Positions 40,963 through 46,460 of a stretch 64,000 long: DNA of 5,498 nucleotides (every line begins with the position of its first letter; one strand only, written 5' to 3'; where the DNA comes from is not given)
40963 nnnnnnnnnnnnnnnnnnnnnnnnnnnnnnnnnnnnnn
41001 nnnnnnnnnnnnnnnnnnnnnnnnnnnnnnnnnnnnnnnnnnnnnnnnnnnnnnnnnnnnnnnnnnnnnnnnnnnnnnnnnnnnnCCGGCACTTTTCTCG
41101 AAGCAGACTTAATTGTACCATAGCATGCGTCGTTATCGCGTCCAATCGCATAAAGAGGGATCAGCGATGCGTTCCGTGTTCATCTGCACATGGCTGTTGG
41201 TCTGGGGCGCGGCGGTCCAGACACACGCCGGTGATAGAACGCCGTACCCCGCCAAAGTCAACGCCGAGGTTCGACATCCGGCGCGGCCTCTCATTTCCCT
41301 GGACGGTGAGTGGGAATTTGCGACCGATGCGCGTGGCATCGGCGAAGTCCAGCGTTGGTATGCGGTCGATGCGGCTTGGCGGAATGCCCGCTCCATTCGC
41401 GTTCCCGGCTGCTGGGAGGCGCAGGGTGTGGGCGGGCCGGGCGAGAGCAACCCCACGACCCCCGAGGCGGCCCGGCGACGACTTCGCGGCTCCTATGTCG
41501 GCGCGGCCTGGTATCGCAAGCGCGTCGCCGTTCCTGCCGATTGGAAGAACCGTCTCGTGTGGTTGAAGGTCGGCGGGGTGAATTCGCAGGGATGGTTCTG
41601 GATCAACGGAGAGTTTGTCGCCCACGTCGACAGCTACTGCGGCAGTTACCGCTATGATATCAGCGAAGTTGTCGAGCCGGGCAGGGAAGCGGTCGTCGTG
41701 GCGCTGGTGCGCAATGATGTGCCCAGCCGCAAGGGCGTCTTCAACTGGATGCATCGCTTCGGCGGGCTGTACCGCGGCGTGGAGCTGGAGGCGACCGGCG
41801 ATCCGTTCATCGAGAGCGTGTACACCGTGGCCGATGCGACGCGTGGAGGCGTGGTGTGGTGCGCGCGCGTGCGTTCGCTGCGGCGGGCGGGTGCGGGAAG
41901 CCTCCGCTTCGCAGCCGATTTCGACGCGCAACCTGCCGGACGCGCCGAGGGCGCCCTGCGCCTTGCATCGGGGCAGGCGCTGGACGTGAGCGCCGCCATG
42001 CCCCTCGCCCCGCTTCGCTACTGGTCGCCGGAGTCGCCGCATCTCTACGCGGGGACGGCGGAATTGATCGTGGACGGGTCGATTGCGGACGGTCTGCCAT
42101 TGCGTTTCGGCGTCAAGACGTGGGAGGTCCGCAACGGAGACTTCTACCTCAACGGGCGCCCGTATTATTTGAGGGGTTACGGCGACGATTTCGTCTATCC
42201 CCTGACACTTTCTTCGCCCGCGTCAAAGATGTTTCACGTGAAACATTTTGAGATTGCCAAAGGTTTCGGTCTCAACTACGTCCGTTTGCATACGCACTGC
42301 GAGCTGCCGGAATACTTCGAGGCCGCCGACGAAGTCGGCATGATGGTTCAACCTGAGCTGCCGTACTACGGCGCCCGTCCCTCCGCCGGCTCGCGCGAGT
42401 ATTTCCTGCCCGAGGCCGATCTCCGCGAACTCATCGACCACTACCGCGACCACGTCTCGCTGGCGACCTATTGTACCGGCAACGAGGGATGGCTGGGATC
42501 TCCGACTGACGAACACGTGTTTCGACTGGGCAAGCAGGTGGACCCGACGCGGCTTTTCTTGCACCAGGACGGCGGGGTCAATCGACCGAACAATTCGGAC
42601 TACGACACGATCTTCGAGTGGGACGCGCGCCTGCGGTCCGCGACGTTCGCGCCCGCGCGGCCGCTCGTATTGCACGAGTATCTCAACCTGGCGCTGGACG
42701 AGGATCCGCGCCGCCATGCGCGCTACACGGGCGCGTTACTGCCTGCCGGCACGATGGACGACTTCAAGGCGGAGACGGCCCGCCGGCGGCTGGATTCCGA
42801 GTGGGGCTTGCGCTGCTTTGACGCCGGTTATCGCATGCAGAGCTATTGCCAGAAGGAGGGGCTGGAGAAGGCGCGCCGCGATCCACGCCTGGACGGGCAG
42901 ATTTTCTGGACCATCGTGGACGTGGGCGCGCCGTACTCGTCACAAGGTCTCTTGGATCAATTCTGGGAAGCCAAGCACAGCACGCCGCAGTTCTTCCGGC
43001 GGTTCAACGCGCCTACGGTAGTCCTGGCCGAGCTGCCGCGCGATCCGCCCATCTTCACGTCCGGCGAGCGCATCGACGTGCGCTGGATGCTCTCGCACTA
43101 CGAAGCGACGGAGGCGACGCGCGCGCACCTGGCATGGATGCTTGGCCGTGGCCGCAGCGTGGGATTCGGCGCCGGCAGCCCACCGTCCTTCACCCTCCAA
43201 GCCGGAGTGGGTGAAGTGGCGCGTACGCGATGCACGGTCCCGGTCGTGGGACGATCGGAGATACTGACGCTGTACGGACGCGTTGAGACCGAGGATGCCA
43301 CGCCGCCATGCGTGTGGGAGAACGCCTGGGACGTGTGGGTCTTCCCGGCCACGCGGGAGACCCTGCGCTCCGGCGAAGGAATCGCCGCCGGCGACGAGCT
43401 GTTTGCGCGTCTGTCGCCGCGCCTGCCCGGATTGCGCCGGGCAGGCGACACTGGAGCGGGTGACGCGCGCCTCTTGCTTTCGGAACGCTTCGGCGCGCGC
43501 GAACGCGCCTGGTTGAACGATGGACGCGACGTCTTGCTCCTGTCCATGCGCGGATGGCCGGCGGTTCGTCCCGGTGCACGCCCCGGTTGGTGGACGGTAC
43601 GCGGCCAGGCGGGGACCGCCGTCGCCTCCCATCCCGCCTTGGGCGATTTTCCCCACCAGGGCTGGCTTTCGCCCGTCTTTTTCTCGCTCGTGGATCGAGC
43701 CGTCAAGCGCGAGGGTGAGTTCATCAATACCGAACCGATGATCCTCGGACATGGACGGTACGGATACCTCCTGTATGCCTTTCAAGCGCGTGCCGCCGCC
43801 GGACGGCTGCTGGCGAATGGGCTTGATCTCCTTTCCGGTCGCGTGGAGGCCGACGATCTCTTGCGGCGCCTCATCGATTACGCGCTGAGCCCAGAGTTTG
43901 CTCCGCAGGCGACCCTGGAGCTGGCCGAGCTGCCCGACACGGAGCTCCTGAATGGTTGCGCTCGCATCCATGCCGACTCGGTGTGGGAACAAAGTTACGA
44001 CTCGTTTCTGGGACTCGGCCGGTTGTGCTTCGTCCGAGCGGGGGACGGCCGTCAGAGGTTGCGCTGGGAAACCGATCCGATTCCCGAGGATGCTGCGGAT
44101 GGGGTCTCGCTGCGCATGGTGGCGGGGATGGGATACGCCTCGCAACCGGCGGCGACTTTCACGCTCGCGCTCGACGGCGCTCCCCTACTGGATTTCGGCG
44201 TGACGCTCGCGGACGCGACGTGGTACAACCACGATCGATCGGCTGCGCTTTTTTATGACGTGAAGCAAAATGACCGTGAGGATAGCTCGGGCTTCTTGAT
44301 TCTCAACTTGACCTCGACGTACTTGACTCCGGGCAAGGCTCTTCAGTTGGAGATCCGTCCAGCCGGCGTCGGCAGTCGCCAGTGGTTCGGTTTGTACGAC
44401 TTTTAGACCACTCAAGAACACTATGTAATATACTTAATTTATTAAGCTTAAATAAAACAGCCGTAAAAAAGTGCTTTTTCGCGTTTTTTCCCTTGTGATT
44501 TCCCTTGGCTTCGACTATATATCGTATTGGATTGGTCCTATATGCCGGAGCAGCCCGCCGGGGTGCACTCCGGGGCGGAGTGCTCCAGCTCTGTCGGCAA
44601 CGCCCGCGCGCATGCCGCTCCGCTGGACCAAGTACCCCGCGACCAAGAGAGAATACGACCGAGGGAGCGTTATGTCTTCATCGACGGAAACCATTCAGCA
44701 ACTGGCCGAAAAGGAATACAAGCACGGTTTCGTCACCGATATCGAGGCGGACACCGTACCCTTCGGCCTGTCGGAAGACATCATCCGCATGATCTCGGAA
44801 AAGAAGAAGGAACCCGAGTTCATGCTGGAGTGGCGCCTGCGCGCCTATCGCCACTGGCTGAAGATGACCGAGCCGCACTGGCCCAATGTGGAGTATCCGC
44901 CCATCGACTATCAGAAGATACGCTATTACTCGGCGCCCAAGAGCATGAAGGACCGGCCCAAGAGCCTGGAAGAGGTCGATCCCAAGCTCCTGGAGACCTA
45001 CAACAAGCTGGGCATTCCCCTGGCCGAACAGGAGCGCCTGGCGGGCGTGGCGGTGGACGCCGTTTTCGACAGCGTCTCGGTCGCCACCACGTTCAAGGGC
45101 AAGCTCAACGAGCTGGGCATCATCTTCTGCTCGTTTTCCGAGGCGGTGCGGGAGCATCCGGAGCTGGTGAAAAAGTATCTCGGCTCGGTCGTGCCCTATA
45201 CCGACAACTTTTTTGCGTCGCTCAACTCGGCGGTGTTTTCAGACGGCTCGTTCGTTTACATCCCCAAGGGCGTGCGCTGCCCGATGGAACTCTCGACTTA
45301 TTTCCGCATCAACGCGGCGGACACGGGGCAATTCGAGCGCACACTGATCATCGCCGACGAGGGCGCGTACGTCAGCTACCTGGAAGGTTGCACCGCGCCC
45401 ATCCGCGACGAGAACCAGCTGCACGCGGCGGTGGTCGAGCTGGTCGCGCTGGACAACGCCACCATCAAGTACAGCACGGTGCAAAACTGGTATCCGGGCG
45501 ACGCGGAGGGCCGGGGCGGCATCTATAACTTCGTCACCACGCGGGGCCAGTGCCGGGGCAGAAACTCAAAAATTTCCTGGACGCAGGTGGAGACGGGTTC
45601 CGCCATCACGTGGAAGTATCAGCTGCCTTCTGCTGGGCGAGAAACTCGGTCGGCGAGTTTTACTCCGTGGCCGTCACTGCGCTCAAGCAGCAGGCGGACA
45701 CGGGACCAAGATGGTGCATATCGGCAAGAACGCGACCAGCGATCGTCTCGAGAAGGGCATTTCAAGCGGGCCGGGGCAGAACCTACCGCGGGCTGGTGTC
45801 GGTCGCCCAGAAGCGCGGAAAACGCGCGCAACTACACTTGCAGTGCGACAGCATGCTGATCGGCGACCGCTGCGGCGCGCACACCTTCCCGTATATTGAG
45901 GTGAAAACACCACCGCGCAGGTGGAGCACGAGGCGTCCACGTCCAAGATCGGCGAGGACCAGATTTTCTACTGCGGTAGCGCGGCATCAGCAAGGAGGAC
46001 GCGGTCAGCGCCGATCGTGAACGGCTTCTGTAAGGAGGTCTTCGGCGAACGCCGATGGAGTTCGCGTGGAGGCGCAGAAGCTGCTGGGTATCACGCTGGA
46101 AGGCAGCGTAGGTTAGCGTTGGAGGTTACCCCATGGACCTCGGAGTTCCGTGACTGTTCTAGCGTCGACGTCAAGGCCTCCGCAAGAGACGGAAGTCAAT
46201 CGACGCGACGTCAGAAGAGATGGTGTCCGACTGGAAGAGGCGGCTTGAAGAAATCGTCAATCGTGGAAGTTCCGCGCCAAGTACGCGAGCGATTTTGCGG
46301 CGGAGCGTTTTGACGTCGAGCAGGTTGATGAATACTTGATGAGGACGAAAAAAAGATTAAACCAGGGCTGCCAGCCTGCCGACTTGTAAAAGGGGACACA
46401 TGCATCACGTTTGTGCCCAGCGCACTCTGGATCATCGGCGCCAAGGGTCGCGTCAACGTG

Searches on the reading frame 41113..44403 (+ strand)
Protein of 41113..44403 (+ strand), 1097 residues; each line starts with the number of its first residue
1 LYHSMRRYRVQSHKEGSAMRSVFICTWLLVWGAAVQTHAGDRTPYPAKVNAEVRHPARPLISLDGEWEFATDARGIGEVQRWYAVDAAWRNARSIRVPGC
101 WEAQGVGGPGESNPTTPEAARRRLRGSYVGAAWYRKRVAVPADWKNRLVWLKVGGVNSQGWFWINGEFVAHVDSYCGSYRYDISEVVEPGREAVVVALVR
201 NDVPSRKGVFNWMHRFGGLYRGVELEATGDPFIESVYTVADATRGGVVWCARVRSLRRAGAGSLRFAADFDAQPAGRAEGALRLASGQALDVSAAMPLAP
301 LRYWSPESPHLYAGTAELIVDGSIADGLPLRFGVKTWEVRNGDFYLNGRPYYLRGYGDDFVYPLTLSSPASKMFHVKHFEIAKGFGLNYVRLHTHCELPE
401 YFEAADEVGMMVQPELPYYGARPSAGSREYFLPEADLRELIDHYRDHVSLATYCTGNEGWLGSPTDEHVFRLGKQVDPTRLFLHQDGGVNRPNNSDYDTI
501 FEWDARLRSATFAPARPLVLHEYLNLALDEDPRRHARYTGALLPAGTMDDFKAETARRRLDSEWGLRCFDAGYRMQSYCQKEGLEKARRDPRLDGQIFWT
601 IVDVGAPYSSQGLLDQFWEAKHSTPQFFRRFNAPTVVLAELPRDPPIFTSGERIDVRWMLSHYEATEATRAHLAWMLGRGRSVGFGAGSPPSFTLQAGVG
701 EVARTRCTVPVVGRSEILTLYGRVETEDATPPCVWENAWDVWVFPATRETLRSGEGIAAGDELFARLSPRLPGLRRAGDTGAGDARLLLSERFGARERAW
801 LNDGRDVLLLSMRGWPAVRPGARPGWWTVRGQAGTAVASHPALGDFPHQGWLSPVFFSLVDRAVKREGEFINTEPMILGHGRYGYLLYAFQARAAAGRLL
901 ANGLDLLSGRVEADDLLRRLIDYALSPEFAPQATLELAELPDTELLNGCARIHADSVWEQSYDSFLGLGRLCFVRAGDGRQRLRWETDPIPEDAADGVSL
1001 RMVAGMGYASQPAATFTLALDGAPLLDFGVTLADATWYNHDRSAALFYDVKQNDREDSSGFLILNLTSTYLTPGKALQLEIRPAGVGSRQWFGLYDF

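Call 26: search_protein_families(library=pfam, proteins=[window:41113-44403:+], max_evalue=0.001)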
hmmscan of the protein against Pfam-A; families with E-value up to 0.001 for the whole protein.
window:41113-44403:+ (1097 aa): 3 families
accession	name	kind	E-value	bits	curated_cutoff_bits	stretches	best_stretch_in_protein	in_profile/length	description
PF02837.24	Glyco_hydro_2_N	-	3e-19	70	28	1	61-225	2-165/169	Glycosyl hydrolases family 2, sugar binding domain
PF22666.2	Glyco_hydro_2_N2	-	0.00053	20.5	27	1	132-197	50-116/167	Glycosyl hydrolase 2 galactose-binding domain-like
PF02836.23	Glyco_hydro_2_C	-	0.00092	18.9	21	0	338-488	2-164/302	Glycosyl hydrolases family 2, TIM barrel domain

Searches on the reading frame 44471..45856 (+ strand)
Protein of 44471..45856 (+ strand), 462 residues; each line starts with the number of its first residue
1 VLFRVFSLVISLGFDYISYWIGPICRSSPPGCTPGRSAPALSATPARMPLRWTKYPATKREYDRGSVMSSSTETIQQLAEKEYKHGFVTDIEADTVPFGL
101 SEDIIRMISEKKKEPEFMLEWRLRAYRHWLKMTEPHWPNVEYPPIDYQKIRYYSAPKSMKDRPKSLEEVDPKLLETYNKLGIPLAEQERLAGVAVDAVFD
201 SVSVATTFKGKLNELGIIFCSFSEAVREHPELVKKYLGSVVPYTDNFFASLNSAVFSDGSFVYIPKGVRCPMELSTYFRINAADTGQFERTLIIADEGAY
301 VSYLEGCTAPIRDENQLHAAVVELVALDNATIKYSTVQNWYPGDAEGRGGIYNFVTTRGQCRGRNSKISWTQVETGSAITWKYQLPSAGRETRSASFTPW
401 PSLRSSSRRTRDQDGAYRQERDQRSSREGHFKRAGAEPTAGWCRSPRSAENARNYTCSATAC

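Call 26: search_protein_families(library=pfam, proteins=[window:44471-45856:+], max_evalue=0.001)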
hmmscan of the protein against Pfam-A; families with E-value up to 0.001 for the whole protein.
window:44471-45856:+ (462 aa): 2 families
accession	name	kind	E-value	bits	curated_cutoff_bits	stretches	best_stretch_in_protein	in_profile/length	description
PF01458.23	SUFBD_core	-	1.7e-24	87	27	1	278-383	1-95/232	SUF system FeS cluster assembly, SufBD core domain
PF19295.5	SufBD_N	-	1.7e-11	44.5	23.5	1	204-270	101-166/172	SufBD protein N-terminal region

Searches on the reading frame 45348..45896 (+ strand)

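Call 36: search_protein_families(library=pfam, proteins=[window:45348-45896:+], max_evalue=0.1)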
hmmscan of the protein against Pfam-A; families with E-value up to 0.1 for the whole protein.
window:45348-45896:+ (183 aa): 1 family
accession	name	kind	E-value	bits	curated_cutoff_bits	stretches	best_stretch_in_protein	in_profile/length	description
PF01458.23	SUFBD_core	-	0.086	12.7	27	0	118-161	123-167/232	SUF system FeS cluster assembly, SufBD core domain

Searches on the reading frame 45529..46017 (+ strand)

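Call 36: search_protein_families(library=pfam, proteins=[window:45529-46017:+], max_evalue=0.1)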
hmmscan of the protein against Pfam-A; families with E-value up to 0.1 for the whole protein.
window:45529-46017:+ (163 aa): 1 family
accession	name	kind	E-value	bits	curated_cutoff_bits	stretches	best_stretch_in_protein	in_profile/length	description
PF01458.23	SUFBD_core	-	1.6e-07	31.5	27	1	37-127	102-192/232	SUF system FeS cluster assembly, SufBD core domain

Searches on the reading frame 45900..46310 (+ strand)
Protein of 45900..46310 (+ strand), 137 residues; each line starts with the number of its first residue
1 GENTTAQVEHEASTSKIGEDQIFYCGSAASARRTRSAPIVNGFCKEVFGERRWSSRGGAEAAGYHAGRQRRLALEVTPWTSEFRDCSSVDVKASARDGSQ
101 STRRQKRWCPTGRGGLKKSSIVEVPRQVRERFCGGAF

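Call 36: search_protein_families(library=pfam, proteins=[window:45900-46310:+], max_evalue=0.1)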
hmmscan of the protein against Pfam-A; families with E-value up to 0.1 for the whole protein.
window:45900-46310:+ (137 aa): 1 family
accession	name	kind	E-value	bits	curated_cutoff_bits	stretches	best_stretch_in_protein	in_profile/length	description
PF01458.23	SUFBD_core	-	0.00084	19.3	27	1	3-27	192-216/232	SUF system FeS cluster assembly, SufBD core domain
